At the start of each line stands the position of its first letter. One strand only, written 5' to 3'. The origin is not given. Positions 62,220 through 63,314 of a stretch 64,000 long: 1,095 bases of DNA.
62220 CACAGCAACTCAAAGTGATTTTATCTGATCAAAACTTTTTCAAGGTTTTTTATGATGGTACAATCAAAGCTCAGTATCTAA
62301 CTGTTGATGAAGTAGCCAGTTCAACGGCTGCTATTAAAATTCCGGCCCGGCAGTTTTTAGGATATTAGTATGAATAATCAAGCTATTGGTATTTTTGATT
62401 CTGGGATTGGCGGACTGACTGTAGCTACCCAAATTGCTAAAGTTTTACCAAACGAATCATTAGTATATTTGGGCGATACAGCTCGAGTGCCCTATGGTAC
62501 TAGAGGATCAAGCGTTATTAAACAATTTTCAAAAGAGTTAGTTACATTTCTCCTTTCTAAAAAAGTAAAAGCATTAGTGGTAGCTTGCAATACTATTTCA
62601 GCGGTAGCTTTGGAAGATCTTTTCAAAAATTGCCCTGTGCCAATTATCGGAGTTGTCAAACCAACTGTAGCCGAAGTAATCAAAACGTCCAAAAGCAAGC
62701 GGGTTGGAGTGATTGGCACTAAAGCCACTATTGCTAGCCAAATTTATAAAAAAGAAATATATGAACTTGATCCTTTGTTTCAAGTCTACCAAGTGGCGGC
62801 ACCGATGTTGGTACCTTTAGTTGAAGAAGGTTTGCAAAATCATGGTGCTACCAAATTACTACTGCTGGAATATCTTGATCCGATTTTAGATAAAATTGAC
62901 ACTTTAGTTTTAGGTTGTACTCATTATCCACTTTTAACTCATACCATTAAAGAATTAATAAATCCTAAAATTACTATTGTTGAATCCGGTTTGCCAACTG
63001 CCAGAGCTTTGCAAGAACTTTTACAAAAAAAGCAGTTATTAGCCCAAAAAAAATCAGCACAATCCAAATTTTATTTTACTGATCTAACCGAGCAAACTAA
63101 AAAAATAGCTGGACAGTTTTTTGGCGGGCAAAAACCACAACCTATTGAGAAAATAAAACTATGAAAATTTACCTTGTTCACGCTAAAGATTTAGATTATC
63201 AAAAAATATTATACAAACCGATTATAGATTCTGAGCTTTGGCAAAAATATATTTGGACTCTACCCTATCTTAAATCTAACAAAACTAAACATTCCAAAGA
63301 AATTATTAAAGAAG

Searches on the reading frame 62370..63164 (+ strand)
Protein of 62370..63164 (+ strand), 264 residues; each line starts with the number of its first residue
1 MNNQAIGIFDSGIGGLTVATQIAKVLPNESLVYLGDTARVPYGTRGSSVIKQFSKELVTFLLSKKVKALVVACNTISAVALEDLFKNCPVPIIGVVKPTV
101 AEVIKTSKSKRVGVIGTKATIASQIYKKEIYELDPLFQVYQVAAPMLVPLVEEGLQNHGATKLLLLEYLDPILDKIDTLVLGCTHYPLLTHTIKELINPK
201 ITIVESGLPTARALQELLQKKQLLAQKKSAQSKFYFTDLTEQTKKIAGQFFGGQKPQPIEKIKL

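Call 63: find_encoding_contigs(protein=window:62370-63164:+, flank=10000, max_places=3)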
Protein window:62370-63164:+ (264 aa): 3 contigs read that carry it; 2 places shown.
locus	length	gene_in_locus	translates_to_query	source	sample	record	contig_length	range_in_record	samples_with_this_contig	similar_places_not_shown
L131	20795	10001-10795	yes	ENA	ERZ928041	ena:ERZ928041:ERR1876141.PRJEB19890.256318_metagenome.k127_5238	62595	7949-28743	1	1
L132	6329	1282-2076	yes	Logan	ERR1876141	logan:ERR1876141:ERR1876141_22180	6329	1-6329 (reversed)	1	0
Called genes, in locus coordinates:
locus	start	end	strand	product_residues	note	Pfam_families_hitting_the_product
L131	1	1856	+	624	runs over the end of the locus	PF13432:TPR_16 (weak), PF13424:TPR_12, PF23914:TPR_CcmH_CycH, PF13424:TPR_12, PF13414:TPR_11, PF14559:TPR_19, PF00515:TPR_1, PF07719:TPR_2, +18 more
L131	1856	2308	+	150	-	-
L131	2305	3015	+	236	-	PF08713:DNA_alkylation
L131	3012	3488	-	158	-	PF00293:NUDIX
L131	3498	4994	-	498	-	PF13231:PMT_2, PF02366:PMT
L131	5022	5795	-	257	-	PF03372:Exo_endo_phos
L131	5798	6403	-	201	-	PF13482:RNase_H_2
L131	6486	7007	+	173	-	PF00293:NUDIX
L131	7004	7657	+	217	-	PF01966:HD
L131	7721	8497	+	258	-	PF01553:Acyltransferase (faint)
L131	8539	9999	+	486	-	-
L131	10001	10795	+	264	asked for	PF01177:Asp_Glu_race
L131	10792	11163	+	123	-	-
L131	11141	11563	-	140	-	PF00892:EamA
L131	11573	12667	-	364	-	PF09587:PGA_cap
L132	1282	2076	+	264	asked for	PF01177:Asp_Glu_race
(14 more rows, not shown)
